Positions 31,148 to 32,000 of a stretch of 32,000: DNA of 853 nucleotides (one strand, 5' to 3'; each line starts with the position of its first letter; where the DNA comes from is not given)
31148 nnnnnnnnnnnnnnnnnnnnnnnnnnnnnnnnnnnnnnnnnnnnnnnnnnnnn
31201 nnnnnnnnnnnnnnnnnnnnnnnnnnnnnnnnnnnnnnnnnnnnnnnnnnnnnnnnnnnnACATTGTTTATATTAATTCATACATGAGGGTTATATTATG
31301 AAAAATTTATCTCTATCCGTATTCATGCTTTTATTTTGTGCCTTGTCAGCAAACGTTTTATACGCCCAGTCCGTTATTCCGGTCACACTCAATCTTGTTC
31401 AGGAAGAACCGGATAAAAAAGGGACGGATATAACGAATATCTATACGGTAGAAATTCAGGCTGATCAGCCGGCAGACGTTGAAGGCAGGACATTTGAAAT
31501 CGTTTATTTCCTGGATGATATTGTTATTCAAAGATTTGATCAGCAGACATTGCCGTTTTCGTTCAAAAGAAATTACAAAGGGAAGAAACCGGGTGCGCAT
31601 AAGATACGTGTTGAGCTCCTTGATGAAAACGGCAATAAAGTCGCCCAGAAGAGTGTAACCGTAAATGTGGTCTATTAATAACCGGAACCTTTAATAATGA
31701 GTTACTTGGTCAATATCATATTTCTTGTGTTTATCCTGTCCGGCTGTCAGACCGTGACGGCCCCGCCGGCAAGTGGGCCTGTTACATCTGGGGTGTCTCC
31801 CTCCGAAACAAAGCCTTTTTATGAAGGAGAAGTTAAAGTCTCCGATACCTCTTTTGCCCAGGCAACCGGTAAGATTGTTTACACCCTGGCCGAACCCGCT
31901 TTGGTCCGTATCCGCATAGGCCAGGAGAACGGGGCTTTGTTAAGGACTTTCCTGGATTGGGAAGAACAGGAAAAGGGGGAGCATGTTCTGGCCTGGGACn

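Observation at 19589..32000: Giant secreted mosaic protein heading a compact envelope operon with no recognisable export or anchoring module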

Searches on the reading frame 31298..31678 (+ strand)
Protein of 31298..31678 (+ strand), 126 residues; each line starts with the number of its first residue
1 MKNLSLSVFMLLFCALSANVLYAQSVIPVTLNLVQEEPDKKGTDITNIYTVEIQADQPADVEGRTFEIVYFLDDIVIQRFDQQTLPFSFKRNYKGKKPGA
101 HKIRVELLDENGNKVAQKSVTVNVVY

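Call 7: search_protein_families(library=pfam, proteins=[window:31298-31678:+], max_evalue=0.01)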
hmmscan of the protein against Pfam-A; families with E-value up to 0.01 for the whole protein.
window:31298-31678:+ (126 aa): 2 families
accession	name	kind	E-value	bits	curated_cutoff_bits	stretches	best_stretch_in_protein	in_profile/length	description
PF18981.6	InlK_D3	-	0.0025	18.3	25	0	70-124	21-75/75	Internalin K domain (D3/D4)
PF08194.17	DIM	-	0.0086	16.7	20.8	0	1-18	1-18/36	DIM protein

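Call 8: search_protein_families(library=ncbifam, proteins=[window:31298-31678:+], max_evalue=0.01)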
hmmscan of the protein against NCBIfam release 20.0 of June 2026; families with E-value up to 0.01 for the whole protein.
window:31298-31678:+ (126 aa): 0 families

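Call 33: list_cluster_members(proteins=[P0001, P0125, window:31298-31675:+, window:19589-30358:+, window:17615-18895:+])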
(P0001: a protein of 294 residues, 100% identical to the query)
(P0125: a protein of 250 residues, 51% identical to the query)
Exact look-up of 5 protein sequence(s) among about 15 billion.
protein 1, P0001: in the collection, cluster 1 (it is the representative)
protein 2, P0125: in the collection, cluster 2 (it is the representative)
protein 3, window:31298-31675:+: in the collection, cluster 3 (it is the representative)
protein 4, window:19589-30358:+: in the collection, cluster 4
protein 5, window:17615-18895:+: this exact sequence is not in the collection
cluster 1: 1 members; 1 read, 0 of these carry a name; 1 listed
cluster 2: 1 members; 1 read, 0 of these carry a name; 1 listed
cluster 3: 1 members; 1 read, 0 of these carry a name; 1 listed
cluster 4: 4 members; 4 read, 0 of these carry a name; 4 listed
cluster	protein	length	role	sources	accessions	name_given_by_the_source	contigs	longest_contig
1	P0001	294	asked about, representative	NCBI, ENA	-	-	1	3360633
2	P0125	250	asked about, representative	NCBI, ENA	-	-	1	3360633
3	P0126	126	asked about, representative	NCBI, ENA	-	-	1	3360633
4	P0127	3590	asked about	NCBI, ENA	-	-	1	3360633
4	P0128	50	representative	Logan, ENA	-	-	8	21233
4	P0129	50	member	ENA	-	-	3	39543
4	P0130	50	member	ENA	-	-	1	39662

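Call 108: search_protein_families(library=phrogs, proteins=[window:31298-31675:+], max_evalue=0.01)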
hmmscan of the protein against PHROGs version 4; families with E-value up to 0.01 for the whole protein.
window:31298-31675:+ (126 aa): 0 families

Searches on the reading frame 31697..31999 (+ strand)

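Call 7: search_protein_families(library=pfam, proteins=[window:31697-31999:+], max_evalue=0.01)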
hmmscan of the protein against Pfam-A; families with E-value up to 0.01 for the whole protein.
window:31697-31999:+ (101 aa): 1 family
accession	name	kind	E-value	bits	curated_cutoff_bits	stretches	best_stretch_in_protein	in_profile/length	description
PF13860.13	FlgD_ig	-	0.0022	18.4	27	1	52-101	6-55/79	FlgD Ig-like domain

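Call 8: search_protein_families(library=ncbifam, proteins=[window:31697-31999:+], max_evalue=0.01)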
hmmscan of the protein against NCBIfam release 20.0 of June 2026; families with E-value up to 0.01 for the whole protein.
window:31697-31999:+ (101 aa): 0 families
